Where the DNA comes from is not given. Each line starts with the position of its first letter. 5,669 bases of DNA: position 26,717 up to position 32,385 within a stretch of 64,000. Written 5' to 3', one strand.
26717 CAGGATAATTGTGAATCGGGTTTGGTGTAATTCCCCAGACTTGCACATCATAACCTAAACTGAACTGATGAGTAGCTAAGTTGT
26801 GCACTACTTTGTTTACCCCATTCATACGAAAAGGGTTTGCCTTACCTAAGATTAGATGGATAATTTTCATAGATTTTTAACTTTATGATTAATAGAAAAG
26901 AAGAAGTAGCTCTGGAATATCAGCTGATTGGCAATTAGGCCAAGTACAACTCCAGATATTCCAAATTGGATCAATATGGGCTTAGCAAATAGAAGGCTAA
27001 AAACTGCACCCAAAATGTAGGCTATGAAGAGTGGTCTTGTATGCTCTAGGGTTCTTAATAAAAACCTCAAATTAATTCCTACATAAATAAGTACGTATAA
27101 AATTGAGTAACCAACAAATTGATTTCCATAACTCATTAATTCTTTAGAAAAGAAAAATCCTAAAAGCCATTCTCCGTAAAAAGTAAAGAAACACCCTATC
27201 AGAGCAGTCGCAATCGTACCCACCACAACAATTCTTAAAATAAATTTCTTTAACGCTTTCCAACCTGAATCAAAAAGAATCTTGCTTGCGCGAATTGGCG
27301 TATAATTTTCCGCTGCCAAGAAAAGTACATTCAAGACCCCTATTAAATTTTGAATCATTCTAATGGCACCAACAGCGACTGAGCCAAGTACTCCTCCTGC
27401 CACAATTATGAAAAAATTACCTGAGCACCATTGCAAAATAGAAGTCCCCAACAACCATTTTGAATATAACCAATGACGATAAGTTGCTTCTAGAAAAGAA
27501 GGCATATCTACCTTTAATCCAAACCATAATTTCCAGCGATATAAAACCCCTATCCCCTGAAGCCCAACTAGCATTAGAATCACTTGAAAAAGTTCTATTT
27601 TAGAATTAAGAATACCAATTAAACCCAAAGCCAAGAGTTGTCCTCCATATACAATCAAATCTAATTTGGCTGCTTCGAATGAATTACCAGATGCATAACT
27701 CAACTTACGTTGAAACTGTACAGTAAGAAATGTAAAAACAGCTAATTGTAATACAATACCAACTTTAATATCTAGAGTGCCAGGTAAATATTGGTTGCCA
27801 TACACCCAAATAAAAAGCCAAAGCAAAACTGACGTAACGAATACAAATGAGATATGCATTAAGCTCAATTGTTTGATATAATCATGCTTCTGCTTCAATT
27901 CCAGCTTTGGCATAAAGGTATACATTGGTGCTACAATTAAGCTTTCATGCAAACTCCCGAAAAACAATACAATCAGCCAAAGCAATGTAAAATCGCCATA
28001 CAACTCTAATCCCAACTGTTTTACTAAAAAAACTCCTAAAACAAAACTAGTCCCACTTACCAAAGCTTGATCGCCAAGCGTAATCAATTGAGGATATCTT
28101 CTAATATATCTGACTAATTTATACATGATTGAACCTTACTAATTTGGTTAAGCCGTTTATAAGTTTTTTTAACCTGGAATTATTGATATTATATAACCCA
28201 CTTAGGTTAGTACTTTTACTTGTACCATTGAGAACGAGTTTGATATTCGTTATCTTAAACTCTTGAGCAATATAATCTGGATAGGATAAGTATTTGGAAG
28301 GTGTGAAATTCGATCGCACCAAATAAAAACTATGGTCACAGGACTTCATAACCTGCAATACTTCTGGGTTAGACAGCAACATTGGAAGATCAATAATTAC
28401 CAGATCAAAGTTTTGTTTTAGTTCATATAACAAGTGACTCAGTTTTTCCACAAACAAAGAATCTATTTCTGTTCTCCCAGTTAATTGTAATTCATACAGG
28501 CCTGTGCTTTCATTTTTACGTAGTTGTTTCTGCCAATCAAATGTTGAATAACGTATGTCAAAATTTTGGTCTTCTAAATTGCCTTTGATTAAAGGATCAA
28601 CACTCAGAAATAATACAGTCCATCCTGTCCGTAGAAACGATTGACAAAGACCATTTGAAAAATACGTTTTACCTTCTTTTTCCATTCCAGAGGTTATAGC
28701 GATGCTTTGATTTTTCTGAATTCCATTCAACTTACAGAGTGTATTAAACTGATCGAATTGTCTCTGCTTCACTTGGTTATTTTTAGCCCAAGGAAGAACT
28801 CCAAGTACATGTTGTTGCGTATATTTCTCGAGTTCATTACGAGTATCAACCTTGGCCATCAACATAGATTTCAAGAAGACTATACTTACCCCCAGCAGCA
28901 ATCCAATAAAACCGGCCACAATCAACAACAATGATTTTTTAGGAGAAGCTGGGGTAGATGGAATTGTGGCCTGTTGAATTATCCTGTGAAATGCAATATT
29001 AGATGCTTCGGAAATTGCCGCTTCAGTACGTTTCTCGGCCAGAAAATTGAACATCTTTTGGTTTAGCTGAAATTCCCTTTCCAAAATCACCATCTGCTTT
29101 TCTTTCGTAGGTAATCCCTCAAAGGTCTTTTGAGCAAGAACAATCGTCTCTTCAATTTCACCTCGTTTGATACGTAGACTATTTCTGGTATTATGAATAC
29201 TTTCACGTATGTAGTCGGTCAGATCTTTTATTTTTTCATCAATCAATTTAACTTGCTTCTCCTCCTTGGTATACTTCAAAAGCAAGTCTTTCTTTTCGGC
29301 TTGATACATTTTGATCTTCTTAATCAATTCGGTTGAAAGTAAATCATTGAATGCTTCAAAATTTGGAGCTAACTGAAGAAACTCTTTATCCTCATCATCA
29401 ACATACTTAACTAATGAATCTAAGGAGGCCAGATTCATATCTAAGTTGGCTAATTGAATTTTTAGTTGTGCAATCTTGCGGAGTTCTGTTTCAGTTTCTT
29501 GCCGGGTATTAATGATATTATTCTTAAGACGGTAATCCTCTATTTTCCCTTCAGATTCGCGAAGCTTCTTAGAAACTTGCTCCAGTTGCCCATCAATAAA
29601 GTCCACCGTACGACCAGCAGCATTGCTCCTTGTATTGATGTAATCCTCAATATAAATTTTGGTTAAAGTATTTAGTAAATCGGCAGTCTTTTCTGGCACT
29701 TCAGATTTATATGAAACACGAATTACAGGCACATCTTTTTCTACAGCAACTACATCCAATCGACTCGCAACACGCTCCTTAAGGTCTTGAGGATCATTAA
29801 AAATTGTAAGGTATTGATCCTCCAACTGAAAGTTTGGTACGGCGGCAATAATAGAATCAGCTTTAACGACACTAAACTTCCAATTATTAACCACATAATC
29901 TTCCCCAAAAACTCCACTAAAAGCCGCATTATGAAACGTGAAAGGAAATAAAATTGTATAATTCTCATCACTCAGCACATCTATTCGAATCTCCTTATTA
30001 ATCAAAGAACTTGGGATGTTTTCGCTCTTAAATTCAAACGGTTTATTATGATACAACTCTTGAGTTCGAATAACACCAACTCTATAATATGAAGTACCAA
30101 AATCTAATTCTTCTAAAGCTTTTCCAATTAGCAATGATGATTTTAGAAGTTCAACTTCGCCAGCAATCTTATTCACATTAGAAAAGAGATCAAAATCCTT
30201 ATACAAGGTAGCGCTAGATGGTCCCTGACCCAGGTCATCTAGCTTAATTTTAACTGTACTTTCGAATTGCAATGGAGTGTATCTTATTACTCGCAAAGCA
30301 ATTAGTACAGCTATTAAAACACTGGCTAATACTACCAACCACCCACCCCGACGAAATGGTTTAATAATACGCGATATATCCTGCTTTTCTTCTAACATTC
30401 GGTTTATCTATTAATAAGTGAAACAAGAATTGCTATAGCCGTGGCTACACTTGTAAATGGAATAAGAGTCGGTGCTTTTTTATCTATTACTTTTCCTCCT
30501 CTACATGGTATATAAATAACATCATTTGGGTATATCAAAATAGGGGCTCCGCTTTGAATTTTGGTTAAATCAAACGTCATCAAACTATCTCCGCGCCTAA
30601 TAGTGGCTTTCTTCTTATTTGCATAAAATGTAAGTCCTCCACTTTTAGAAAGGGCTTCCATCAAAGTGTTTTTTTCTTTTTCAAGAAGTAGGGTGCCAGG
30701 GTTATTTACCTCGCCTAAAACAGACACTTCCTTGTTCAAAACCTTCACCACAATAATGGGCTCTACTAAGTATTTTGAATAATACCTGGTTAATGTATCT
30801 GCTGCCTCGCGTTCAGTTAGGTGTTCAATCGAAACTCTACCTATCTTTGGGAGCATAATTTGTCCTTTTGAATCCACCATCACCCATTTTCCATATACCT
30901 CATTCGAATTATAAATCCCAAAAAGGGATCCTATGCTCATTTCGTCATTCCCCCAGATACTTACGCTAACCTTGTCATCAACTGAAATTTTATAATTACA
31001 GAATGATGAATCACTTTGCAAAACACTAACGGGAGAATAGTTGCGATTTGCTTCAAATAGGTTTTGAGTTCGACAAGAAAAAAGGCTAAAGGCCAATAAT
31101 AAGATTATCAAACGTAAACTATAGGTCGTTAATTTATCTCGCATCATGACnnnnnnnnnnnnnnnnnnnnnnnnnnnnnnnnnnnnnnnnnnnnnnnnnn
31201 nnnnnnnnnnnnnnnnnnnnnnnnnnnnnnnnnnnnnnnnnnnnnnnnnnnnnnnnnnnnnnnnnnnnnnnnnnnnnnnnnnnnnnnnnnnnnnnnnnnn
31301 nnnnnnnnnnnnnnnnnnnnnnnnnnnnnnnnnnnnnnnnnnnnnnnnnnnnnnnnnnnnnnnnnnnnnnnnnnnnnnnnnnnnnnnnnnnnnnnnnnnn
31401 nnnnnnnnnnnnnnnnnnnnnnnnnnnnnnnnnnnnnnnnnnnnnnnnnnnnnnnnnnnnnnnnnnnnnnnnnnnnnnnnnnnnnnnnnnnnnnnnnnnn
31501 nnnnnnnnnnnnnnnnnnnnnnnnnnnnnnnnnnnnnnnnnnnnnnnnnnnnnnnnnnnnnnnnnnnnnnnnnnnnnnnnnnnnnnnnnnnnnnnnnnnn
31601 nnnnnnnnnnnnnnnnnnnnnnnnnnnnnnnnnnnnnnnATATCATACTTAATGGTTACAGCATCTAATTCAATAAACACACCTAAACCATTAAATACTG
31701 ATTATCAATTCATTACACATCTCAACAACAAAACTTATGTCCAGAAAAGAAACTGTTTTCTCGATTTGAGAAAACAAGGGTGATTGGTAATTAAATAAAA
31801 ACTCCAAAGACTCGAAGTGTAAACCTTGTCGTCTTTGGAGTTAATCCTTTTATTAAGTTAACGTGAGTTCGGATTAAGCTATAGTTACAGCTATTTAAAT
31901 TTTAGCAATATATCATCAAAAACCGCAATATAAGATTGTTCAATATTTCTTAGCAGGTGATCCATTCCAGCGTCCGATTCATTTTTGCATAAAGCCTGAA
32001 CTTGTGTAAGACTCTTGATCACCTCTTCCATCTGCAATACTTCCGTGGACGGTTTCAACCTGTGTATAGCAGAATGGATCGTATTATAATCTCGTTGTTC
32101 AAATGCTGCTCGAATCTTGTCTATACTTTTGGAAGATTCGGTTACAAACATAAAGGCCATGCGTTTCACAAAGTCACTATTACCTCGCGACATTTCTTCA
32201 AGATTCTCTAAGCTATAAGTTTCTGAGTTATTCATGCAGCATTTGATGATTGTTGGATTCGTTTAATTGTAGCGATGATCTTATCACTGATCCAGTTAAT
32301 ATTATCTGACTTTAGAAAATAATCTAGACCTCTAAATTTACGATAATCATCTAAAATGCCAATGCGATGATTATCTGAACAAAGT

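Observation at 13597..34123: Candidate NO-responsive phosphorelay split around a 14.5-kb Wzx/Wzy polysaccharide operon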

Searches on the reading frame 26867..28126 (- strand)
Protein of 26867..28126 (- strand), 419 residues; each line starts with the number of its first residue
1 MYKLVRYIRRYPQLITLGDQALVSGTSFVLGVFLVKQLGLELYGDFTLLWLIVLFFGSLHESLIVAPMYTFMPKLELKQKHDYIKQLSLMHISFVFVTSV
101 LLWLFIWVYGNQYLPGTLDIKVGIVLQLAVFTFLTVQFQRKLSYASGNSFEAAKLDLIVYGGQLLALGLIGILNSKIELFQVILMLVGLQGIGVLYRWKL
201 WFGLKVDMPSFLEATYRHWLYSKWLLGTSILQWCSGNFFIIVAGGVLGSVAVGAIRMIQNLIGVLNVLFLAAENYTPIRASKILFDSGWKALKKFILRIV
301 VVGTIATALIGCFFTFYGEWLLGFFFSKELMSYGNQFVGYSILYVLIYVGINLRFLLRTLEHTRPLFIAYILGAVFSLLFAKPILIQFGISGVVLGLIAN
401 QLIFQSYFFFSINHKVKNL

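Call 4: search_protein_families(library=pfam, proteins=[window:26867-28126:-], max_evalue=0.01)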
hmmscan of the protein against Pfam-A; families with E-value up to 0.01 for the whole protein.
window:26867-28126:- (419 aa): 1 family
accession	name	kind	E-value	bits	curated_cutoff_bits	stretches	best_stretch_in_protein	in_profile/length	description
PF04647.20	AgrB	-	0.0079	16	23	1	22-109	79-160/185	Accessory gene regulator B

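Call 44: search_protein_families(library=ncbifam, proteins=[window:26867-28126:-], max_evalue=0.01)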
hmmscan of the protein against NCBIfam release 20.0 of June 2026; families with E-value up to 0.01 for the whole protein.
window:26867-28126:- (419 aa): 0 families
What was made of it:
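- On Wzx/Wzy-dependent polysaccharide export cluster: The protein at 26867-28126 has no Pfam or NCBIfam hit (calls 4, 44).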

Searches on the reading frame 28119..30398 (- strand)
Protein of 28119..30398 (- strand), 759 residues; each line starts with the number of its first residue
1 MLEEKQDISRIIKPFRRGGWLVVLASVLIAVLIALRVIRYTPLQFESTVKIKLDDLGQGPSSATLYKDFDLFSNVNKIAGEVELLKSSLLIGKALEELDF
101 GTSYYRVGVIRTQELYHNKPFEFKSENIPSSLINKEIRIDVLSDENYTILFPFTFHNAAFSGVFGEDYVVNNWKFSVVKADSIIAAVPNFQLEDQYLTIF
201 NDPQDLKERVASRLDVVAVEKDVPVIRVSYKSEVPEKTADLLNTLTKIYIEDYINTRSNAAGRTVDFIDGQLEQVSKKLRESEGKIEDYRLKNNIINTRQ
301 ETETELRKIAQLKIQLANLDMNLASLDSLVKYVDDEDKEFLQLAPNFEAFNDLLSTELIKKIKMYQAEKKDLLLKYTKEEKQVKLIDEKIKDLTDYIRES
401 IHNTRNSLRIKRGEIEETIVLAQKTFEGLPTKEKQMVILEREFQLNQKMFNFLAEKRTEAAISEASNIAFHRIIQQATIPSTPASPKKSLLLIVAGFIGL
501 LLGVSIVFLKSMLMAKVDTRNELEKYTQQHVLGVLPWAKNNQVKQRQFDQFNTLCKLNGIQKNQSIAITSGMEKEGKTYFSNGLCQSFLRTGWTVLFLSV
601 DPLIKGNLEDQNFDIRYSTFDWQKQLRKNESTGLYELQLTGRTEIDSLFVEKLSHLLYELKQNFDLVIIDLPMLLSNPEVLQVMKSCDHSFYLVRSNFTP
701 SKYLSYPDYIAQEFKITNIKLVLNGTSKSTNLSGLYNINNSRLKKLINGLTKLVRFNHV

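Call 4: search_protein_families(library=pfam, proteins=[window:28119-30398:-], max_evalue=0.01)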
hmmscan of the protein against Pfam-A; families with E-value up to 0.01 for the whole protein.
window:28119-30398:- (759 aa): 4 families
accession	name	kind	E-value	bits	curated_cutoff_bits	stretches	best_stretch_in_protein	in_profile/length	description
PF13807.11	GNVR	-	5e-15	55.6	27.7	1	433-512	3-82/82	G-rich domain on putative tyrosine kinase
PF02706.20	Wzz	-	9.9e-05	23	25.5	1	7-98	4-91/91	Chain length determinant protein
PF01656.29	CbiA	-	0.0012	19.2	25.4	0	566-629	1-54/125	CobQ/CobB/MinD/ParA nucleotide binding domain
PF01695.23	IstB_IS21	-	0.0056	16.7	24.1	0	518-605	50-133/238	IstB-like ATP binding protein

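Call 44: search_protein_families(library=ncbifam, proteins=[window:28119-30398:-], max_evalue=0.01)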
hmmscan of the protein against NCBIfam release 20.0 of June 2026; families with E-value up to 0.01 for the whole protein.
window:28119-30398:- (759 aa): 12 families
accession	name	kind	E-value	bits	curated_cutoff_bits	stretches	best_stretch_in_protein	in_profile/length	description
TIGR03007.1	pepcterm_ChnLen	equivalog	1.9e-33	115.5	278.85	2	404-551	325-476/498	XrtA system polysaccharide chain length determinant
NF008568.0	PRK11519.1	equivalog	5.9e-31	107.4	1068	2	7-329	19-333/720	tyrosine-protein kinase Wzc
TIGR01005.1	eps_transp_fam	subfamily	5e-26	91.1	411.7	1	208-543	140-485/754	exopolysaccharide transport protein family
NF007350.0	PRK09841.1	equivalog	7.7e-25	87.1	1248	2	401-539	337-474/726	tyrosine-protein kinase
TIGR03017.1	EpsF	equivalog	1.7e-21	76.4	422.75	1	213-534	122-442/444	chain length determinant protein EpsF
TIGR01006.1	polys_exp_MPA1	subfamily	1.6e-07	31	296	1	462-536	148-222/226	CspC family polysaccharide chain length determinant protein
TIGR01007.1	eps_fam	subfamily_domain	1.4e-06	28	108.05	1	551-737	3-201/204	polysaccharide biosynthesis tyrosine autokinase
TIGR01010.1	BexC_CtrB_KpsE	subfamily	0.0001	21.5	437.5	1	225-331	132-238/362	polysaccharide export inner-membrane protein, BexC/CtrB/KpsE family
TIGR03018.1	pepcterm_TyrKin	hypoth_equivalog_domain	0.0011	18.3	230.65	0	559-589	31-61/207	XrtA-associated tyrosine autokinase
NF038214.1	IS21_help_AAA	equivalog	0.0026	17.5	200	1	537-605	67-131/232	IS21-like element helper ATPase IstB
NF041864.1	EpsV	equivalog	0.0059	15.2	800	0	450-529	396-470/484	PCP family exopolysaccharide biosynthesis protein EpsV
NF012015.1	PRK15471.1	equivalog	0.007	15.4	267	1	464-513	270-319/325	LPS O-antigen chain length determinant protein WzzB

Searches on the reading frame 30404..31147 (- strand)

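Call 3: search_protein_families(library=pfam, proteins=[window:30404-31147:-], max_evalue=0.01)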
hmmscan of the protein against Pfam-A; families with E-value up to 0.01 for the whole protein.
window:30404-31147:- (247 aa): 3 families
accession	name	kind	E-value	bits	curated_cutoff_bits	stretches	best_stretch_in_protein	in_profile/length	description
PF02563.21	Poly_export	-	3.9e-16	59.4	28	1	51-136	6-76/77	Polysaccharide biosynthesis/export protein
PF22461.2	SLBB_2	-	4e-10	40.1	27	1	139-213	1-79/79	SLBB domain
PF10531.15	SLBB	-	3.7e-07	30.3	27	1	141-192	2-54/55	SLBB domain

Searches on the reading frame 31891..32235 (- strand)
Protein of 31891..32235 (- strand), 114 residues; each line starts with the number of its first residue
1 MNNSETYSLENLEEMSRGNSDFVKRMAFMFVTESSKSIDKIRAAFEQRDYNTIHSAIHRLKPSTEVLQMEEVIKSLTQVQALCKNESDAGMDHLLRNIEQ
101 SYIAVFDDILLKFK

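Call 3: search_protein_families(library=pfam, proteins=[window:31891-32235:-], max_evalue=0.01)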
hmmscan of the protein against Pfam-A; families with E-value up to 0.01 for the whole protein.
window:31891-32235:- (114 aa): 1 family
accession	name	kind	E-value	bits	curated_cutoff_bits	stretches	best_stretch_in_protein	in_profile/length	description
PF01627.28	Hpt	-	2.1e-06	28.3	24.6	1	28-100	4-76/84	Hpt domain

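Call 44: search_protein_families(library=ncbifam, proteins=[window:31891-32235:-], max_evalue=0.01)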
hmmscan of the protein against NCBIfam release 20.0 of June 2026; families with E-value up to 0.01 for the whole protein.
window:31891-32235:- (114 aa): 2 families
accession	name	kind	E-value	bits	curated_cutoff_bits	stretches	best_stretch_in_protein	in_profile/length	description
NF007420.1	PRK09959.1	equivalog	0.0016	16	1995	1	9-107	1088-1186/1197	acid-sensing system histidine kinase EvgS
TIGR02956.1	TMAO_torS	equivalog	0.0088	14.1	676.5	1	21-82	878-939/967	TMAO reductase system sensor histidine kinase/response regulator TorS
